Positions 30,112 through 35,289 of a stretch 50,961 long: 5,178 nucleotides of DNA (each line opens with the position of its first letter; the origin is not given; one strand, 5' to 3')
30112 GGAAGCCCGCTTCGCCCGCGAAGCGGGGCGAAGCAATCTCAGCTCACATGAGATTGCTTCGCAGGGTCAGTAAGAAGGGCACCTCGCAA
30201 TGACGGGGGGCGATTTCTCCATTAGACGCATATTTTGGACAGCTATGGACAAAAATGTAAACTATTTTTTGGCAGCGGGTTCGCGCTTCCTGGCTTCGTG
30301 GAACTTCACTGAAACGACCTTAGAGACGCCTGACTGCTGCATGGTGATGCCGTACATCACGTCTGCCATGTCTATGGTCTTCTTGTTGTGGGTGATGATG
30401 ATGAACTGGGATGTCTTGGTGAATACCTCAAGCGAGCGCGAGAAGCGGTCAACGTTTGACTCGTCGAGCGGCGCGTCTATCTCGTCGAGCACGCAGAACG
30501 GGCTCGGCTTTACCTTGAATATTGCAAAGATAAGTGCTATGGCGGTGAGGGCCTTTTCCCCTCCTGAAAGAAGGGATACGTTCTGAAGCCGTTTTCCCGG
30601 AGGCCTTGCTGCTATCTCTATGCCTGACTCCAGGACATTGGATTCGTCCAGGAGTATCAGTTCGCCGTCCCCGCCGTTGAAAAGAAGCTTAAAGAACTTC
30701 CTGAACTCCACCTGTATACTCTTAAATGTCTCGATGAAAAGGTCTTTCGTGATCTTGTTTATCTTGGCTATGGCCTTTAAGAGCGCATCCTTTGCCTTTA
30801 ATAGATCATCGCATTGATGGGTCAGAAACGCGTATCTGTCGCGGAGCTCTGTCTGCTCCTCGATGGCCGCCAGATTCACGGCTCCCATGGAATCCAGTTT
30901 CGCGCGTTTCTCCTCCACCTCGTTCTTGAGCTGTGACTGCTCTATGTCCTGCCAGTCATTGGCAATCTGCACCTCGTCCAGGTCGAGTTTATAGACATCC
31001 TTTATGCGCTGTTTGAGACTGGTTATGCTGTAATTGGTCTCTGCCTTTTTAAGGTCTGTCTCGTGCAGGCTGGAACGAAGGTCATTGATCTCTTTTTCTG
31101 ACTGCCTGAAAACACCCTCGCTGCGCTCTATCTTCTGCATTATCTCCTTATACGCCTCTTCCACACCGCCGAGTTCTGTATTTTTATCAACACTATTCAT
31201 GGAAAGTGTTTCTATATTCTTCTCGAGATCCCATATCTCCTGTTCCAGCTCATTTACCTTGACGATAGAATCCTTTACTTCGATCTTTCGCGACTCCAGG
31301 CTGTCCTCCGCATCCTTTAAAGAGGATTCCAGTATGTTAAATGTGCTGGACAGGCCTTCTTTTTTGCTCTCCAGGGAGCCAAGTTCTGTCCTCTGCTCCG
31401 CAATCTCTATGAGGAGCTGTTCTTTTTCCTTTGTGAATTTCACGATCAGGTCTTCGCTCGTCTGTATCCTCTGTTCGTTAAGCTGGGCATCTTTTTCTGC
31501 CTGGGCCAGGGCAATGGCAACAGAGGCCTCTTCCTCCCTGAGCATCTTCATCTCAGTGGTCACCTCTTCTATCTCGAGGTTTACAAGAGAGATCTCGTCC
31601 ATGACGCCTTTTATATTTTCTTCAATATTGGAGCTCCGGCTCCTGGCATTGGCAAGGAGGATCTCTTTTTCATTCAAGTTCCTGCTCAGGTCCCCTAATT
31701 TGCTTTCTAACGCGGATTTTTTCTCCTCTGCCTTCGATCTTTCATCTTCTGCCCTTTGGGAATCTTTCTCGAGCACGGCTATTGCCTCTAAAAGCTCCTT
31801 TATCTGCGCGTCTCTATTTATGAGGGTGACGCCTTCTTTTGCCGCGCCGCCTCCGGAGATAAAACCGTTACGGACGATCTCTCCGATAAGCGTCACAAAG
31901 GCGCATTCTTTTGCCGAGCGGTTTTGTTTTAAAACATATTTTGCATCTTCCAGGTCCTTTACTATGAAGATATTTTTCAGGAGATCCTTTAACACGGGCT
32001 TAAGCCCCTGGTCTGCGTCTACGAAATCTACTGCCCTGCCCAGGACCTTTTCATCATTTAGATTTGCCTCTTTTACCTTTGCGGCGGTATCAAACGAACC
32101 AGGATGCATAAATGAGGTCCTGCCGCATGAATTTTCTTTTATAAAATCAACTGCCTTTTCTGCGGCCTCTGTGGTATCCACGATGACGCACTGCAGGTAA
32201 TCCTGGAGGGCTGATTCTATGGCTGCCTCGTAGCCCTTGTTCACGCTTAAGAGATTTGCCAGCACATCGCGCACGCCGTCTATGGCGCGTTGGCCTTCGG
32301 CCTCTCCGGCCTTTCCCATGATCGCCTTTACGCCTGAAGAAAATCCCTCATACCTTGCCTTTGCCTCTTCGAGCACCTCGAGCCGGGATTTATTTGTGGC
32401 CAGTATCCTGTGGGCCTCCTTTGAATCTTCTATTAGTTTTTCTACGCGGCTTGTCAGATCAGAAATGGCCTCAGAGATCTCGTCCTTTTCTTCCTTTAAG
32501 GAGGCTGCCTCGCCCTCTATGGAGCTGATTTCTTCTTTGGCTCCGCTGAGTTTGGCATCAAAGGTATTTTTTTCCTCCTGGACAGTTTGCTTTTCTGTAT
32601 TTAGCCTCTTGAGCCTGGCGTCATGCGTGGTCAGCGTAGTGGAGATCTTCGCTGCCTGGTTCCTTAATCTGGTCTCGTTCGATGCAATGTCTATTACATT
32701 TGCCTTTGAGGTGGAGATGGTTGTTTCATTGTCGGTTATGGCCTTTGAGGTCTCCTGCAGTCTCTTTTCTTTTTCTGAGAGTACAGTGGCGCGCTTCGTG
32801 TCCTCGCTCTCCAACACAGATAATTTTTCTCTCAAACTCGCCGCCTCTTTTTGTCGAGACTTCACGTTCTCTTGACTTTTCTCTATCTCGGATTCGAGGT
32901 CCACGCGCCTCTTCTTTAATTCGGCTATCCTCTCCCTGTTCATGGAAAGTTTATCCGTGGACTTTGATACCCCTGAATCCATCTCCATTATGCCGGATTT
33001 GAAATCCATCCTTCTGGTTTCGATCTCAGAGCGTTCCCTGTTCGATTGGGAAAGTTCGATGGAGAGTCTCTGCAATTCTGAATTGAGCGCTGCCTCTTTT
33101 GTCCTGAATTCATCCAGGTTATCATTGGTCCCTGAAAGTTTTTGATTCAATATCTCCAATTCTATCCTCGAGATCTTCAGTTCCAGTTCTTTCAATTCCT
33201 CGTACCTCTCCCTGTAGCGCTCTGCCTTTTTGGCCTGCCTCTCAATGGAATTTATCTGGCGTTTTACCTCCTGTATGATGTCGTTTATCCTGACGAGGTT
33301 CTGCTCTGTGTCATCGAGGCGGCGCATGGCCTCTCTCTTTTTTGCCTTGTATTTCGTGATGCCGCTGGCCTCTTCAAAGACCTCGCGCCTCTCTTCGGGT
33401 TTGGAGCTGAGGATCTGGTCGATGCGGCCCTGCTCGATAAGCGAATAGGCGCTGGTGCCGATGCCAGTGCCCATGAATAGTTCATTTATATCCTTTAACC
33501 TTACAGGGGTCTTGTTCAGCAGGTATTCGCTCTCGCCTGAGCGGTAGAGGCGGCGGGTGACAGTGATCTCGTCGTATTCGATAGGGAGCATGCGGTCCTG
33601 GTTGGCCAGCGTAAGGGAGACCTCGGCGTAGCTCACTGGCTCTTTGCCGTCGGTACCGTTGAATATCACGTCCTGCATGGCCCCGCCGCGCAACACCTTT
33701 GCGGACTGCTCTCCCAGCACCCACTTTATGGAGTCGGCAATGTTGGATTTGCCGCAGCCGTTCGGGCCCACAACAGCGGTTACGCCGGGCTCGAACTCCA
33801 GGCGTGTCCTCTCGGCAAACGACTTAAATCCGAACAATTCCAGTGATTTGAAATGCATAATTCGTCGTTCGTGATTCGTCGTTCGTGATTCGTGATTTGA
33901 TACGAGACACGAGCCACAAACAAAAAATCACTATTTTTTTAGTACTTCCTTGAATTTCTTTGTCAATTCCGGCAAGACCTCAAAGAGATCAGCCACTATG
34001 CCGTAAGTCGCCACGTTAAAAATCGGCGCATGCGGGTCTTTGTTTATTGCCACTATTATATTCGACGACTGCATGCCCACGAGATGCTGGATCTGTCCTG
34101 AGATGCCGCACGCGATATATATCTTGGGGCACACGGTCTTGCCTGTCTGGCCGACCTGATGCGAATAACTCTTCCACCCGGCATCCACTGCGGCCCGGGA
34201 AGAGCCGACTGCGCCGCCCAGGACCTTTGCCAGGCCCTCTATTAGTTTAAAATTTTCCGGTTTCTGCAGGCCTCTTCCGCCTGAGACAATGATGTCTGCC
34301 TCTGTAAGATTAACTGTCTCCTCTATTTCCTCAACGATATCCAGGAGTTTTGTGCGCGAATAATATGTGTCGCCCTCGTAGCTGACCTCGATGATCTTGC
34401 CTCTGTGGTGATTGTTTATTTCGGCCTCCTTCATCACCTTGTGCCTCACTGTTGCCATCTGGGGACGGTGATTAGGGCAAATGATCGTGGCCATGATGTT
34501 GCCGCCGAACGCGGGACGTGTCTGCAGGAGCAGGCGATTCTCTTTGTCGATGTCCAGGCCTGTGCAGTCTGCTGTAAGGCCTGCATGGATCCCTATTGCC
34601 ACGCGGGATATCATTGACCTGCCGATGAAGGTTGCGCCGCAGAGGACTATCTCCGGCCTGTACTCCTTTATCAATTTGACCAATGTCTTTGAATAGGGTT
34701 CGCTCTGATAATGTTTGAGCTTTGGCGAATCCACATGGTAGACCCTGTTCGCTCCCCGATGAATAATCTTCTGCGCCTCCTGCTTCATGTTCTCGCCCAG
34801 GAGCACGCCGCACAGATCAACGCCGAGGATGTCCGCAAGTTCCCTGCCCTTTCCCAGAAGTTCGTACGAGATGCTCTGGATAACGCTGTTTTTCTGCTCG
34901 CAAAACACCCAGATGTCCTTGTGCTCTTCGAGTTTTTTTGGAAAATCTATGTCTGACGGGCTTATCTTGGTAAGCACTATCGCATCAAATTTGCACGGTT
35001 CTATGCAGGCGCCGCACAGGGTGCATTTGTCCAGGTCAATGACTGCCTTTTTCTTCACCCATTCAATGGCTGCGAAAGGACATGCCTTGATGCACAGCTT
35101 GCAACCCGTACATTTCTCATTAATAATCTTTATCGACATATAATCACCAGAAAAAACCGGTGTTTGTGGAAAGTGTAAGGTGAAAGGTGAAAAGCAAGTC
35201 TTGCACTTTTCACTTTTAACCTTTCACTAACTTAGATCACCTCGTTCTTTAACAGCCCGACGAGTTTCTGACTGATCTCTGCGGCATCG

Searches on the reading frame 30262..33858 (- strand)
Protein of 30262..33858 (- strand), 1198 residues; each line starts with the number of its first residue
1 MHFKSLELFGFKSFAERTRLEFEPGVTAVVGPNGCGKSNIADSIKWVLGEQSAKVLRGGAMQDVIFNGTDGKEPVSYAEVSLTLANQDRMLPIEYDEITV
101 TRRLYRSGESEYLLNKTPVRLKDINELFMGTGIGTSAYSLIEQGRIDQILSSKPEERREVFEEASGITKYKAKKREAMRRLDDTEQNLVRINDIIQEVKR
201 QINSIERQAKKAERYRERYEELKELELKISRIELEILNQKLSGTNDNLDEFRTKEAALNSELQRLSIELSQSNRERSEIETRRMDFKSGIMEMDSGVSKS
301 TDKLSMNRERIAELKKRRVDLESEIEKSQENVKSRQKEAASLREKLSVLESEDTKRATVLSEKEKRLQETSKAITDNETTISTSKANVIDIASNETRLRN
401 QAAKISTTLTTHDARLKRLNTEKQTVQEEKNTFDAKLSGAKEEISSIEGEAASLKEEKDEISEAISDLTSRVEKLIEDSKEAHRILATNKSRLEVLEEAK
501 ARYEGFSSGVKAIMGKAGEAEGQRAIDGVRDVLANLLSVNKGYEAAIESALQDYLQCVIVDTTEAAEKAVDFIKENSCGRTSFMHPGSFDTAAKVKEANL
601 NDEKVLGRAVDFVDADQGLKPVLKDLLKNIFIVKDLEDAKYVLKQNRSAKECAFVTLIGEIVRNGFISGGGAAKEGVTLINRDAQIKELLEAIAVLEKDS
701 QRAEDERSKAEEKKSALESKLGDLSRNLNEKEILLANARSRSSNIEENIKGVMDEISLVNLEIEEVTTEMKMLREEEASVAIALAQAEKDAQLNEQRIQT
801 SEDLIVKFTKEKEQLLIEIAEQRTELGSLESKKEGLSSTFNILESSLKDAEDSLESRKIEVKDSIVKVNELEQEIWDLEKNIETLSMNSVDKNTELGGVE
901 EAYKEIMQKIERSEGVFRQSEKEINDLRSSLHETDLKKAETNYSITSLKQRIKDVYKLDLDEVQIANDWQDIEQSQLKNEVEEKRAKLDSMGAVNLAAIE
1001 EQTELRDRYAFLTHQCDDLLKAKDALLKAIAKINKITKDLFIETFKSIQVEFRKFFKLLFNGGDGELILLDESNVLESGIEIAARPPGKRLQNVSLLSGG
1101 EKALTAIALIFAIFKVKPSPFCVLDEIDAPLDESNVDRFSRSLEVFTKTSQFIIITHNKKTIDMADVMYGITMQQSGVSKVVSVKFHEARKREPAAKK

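Call 102: search_protein_families(library=pfam, proteins=[window:30262-33858:-], max_evalue=0.00001)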
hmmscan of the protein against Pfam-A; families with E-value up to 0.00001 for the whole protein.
window:30262-33858:- (1198 aa): 5 families
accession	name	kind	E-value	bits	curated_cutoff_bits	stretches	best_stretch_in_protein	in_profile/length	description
PF02463.25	SMC_N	-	1.4e-60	204.9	40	1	4-1179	3-219/220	RecF/RecN/SMC N terminal domain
PF06470.18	SMC_hinge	-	6e-24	85.1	22.5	1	527-641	2-114/116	SMC proteins Flexible Hinge Domain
PF13476.12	AAA_23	-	4.7e-20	73.5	27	1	5-233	1-197/201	AAA domain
PF13175.12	AAA_15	-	1.2e-10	42.1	32.1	1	1-278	1-212/374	AAA ATPase domain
PF13304.12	AAA_21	-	7.7e-10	39.7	27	0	26-212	1-200/304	AAA domain, putative AbiEii toxin, Type IV TA system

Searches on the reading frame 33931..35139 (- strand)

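Call 5: search_protein_families(library=pfam, proteins=[window:33931-35139:-], max_evalue=0.01)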
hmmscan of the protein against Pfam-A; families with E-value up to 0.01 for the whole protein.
window:33931-35139:- (402 aa): 13 families
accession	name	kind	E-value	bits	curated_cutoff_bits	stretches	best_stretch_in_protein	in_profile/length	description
PF01012.27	ETF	-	5.1e-46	157.2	26.7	1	76-253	1-177/181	Electron transfer flavoprotein domain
PF00766.25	ETF_alpha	-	3.8e-37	126.6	27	1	277-357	1-81/81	Electron transfer flavoprotein FAD-binding domain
PF00037.32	Fer4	-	5e-14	51.9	21.1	2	3-26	1-24/24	4Fe-4S binding domain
PF12797.12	Fer4_2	-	5.8e-10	38.9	24.5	2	5-22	5-22/22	4Fe-4S binding domain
PF13237.11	Fer4_10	-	1.5e-09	38.1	25.5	1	3-49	2-52/53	4Fe-4S dicluster domain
PF12838.12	Fer4_7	-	1.1e-08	35.9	27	1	9-53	1-52/52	4Fe-4S dicluster domain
PF12837.12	Fer4_6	-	1.8e-08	34.3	25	2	3-25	2-24/24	4Fe-4S binding domain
PF13187.11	Fer4_9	-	1.7e-07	31.6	27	1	9-53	1-51/52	4Fe-4S dicluster domain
PF14697.11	Fer4_21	-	2.2e-06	28.1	35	1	3-25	34-57/59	4Fe-4S dicluster domain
PF12800.12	Fer4_4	-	3.7e-06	27.2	24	1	8-22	2-16/17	4Fe-4S binding domain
PF13484.11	Fer4_16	-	1.1e-05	26.5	30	1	9-28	1-20/66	4Fe-4S double cluster binding domain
PF25160.1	LdpA_Fe-S-bd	-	0.00017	21.8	27.6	2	16-55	9-44/49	LdpA Fe-S cluster-binding domain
PF13183.11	Fer4_8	-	0.0029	18.5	27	0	36-50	2-16/68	4Fe-4S dicluster domain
